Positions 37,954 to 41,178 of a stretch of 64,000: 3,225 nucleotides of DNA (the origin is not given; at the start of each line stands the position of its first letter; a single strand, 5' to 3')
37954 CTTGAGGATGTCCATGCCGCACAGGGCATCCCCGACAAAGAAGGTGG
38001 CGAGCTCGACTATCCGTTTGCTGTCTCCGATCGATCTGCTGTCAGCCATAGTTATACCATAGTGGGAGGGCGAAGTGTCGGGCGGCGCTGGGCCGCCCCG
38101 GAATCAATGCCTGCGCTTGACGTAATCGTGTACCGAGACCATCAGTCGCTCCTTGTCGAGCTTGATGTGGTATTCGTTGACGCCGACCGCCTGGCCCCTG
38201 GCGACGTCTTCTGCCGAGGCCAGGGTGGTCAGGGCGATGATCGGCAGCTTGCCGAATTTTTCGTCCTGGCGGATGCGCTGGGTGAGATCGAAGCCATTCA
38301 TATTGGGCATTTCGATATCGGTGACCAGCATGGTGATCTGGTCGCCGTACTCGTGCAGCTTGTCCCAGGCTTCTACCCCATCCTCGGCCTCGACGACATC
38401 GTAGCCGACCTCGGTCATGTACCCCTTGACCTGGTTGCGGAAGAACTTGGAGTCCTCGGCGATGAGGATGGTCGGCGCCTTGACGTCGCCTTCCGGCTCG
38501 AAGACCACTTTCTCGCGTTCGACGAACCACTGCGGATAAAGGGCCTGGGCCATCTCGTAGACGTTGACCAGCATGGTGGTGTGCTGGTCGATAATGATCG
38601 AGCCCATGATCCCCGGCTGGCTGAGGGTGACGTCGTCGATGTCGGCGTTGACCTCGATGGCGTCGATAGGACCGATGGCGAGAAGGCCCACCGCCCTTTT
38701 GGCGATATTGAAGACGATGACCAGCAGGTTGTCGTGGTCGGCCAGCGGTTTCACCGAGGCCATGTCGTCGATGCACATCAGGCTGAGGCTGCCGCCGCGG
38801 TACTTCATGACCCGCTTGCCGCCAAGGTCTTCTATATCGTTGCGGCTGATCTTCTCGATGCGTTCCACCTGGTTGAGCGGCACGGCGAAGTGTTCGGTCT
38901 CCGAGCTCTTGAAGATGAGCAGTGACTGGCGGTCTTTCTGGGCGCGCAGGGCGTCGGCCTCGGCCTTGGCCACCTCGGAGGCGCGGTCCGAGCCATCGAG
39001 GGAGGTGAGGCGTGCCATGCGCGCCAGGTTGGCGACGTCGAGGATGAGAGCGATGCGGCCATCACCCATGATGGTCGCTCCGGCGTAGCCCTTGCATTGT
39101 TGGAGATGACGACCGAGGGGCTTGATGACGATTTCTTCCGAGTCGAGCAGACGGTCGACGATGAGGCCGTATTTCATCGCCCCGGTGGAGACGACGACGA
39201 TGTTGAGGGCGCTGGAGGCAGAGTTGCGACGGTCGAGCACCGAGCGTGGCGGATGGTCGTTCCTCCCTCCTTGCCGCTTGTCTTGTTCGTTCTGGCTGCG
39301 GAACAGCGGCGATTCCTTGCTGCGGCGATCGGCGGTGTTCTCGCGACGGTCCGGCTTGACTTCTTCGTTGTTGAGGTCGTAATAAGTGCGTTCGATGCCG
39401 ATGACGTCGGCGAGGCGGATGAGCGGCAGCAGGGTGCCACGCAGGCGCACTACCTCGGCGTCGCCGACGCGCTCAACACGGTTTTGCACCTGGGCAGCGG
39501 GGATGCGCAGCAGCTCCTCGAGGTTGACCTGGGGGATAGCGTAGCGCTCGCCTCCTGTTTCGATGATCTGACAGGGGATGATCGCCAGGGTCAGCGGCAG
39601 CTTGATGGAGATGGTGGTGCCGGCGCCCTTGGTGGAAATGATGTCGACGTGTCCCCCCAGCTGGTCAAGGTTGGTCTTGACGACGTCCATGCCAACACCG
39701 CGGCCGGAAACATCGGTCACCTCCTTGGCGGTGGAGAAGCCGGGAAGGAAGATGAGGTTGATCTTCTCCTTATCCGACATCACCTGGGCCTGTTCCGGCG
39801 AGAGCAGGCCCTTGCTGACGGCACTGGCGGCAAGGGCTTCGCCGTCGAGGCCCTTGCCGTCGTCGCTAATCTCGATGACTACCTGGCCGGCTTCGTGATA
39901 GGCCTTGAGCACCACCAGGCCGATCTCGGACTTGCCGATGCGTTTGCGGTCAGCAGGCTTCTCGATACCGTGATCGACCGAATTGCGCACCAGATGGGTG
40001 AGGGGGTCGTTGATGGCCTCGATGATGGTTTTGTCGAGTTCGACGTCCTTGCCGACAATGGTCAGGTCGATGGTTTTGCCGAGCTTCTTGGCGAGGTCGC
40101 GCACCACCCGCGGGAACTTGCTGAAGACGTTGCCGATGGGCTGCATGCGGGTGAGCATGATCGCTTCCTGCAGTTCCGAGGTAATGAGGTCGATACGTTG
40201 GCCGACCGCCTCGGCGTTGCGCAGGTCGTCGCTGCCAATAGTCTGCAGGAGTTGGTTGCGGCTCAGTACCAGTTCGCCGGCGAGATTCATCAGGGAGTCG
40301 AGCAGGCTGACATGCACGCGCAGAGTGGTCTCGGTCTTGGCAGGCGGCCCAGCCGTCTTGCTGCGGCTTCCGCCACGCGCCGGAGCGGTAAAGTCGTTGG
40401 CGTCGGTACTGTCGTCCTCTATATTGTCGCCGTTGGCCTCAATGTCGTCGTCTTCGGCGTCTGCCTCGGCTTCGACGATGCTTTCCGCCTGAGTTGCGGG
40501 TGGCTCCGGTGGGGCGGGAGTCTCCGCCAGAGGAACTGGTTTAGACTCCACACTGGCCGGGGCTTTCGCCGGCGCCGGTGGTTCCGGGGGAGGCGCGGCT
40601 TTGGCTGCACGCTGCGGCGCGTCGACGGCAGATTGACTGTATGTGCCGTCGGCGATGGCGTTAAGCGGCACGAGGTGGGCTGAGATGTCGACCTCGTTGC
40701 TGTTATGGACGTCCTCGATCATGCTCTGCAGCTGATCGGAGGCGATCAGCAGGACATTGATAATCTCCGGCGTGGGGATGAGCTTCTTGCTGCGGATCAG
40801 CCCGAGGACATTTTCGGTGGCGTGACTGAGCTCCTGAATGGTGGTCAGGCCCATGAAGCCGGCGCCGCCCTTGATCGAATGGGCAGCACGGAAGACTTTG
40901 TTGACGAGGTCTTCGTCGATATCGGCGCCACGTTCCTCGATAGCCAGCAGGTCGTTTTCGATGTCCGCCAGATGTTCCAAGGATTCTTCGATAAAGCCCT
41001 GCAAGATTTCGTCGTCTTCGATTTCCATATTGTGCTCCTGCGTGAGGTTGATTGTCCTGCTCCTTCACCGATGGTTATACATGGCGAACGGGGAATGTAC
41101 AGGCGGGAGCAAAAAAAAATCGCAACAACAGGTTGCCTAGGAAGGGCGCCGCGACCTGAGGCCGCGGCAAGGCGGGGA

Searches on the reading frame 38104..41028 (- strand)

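Call 23: search_protein_families(library=pfam, proteins=[window:38104-41028:-], max_evalue=0.00001)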
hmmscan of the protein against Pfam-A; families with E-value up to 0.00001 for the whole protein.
window:38104-41028:- (974 aa): 5 families
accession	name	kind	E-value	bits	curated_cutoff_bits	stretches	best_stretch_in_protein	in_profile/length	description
PF01584.24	CheW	-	1.2e-32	112.9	23.5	3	603-671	63-136/138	CheW-like domain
PF00072.30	Response_reg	-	2.1e-18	67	30.2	1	854-963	1-107/111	Response regulator receiver domain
PF01627.28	Hpt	-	4.2e-18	65.8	24.6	1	7-108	1-82/84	Hpt domain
PF02518.31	HATPase_c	-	4.6e-18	66.1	26.4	1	341-480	4-110/111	Histidine kinase-, DNA gyrase B-, and HSP90-like ATPase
PF02895.20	H-kinase_dim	-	1.4e-11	45.2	23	1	234-291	2-66/68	Signal transducing histidine kinase, homodimeric domain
